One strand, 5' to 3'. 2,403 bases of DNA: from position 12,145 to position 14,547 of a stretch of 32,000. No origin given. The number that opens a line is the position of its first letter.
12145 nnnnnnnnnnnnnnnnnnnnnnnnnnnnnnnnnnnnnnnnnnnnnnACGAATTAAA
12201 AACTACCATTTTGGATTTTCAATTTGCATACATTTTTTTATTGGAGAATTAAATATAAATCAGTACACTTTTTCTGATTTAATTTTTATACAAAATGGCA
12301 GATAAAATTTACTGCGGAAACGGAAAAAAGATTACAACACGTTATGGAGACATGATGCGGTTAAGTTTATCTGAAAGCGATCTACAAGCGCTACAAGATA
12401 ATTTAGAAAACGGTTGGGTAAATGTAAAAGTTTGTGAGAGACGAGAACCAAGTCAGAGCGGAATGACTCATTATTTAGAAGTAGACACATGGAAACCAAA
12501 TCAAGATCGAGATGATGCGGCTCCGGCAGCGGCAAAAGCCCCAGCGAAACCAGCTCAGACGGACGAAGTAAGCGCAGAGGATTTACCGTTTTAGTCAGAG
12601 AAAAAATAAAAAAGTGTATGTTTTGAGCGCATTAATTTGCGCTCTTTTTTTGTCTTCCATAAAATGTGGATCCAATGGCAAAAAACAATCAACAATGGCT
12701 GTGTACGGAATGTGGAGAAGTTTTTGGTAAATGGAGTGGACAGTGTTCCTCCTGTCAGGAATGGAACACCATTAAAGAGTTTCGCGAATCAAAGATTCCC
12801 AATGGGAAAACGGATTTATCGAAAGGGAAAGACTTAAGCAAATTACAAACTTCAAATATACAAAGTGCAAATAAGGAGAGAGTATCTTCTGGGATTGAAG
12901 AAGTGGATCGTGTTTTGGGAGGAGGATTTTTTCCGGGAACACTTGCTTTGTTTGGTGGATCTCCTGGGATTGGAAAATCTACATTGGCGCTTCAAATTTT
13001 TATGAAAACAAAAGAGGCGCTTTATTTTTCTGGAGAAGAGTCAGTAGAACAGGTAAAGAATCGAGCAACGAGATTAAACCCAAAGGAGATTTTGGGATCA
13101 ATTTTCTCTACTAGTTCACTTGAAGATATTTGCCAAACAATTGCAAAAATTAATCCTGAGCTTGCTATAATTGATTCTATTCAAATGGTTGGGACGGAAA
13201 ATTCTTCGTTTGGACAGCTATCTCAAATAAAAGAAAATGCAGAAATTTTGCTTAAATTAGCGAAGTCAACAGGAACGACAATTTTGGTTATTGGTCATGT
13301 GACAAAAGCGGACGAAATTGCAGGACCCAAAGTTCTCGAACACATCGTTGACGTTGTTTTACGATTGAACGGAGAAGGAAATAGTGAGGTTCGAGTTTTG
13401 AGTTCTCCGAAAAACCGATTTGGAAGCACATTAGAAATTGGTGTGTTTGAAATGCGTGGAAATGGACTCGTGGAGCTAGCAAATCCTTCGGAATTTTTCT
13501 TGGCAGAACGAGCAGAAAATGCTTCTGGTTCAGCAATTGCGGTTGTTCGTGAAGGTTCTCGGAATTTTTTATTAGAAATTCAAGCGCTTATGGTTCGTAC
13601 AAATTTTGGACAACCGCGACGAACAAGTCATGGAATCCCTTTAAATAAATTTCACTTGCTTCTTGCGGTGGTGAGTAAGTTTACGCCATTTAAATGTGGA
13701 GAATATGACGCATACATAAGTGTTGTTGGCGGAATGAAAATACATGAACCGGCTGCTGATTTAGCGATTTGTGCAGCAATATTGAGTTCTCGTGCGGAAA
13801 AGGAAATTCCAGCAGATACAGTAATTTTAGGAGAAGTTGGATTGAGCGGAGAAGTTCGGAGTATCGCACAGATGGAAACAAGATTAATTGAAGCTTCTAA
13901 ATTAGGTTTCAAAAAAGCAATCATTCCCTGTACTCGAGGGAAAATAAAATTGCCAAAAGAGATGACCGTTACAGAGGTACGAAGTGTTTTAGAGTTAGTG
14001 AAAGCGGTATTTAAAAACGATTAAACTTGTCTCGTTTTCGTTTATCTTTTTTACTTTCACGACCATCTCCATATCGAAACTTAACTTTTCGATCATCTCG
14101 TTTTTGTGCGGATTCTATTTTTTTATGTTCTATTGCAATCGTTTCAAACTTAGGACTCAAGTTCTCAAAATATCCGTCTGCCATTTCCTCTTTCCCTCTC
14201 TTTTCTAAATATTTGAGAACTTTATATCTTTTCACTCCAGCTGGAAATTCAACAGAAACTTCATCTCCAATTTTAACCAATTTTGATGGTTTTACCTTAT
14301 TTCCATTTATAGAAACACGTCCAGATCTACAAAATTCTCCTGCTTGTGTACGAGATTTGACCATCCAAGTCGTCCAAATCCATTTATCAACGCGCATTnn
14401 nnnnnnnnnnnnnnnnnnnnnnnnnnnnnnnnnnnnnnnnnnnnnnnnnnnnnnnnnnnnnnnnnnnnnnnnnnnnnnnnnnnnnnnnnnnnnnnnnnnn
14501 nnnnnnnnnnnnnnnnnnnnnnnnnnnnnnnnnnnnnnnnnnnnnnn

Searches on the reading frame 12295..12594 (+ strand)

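Call 95: search_protein_families(library=phrogs, proteins=[window:12295-12594:+], max_evalue=1)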
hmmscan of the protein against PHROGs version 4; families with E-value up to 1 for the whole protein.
window:12295-12594:+ (99 aa): 2 families
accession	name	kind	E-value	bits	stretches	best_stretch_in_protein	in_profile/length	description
phrog_378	-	DNA, RNA and nucleotide metabolism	0.0077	17.5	1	12-99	82-163/163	single strand DNA binding protein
phrog_15465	-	unknown function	0.074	14.1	1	48-91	74-117/122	-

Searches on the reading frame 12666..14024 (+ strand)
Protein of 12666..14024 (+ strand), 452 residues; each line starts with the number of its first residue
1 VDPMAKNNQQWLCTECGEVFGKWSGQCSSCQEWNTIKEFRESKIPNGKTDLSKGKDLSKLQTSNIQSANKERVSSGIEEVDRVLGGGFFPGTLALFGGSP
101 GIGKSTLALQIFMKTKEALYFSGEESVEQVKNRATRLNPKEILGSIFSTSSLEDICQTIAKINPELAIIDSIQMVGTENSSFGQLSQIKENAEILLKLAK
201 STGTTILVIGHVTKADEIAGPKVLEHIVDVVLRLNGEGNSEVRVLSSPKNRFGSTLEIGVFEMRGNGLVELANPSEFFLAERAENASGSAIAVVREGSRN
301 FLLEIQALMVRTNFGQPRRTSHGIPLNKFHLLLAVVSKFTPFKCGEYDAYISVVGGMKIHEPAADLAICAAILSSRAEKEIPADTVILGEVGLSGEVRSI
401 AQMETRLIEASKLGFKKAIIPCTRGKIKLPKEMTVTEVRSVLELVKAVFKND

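Call 9: search_protein_families(library=pfam, proteins=[window:12666-14024:+], max_evalue=0.01)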
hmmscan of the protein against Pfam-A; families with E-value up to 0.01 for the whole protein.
window:12666-14024:+ (452 aa): 11 families
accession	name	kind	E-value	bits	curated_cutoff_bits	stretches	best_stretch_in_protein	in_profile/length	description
PF06745.19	ATPase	-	1.5e-14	54.4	26.6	2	73-137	1-70/231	KaiC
PF13541.12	ChlI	-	3e-09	37.3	27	1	362-422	59-119/121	Subunit ChlI of Mg-chelatase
PF13481.12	AAA_25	-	8e-09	35.8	27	1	67-216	9-194/195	AAA domain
PF03796.21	DnaB_C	-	1.7e-07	31.3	27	1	73-135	2-68/255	DnaB-like helicase C terminal domain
PF18073.7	Zn_ribbon_LapB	-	5.1e-07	29.7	25.7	1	11-38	1-28/28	Rubredoxin metal binding domain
PF05362.19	Lon_C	-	2.8e-06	27.5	21.1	1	360-431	108-181/205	Lon protease (S16) C-terminal proteolytic domain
PF00004.35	AAA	-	0.00043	21.2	21.2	1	95-221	2-117/131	ATPase family associated with various cellular activities (AAA)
PF13479.12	AAA_24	-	0.00053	20.3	27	1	98-162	9-58/195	AAA domain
PF23442.1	DUF7125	-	0.0013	18.4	29.1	1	72-257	3-187/207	Family of unknown function (DUF7125)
PF13173.12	AAA_14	-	0.0086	16.5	27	0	98-191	9-90/129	AAA domain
PF13401.12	AAA_22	-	0.0098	16.7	27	0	97-211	11-123/130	AAA domain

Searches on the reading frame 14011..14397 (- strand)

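Call 73: search_protein_families(library=pfam, proteins=[window:14011-14397:-], max_evalue=10)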
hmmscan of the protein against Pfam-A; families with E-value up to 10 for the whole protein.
window:14011-14397:- (128 aa): 3 families
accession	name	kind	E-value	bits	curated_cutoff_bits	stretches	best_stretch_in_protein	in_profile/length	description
PF01479.30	S4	-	2.6e-12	46.7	22.8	1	1-47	1-48/48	S4 domain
PF22421.1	SYY_C-terminal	-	0.0012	19.1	27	1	5-38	23-56/83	Tyrosine--tRNA ligase SYY-like C-terminal domain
PF01272.25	GreA_GreB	-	0.045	14.2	26.9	1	42-62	54-74/77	Transcription elongation factor, GreA/GreB, C-term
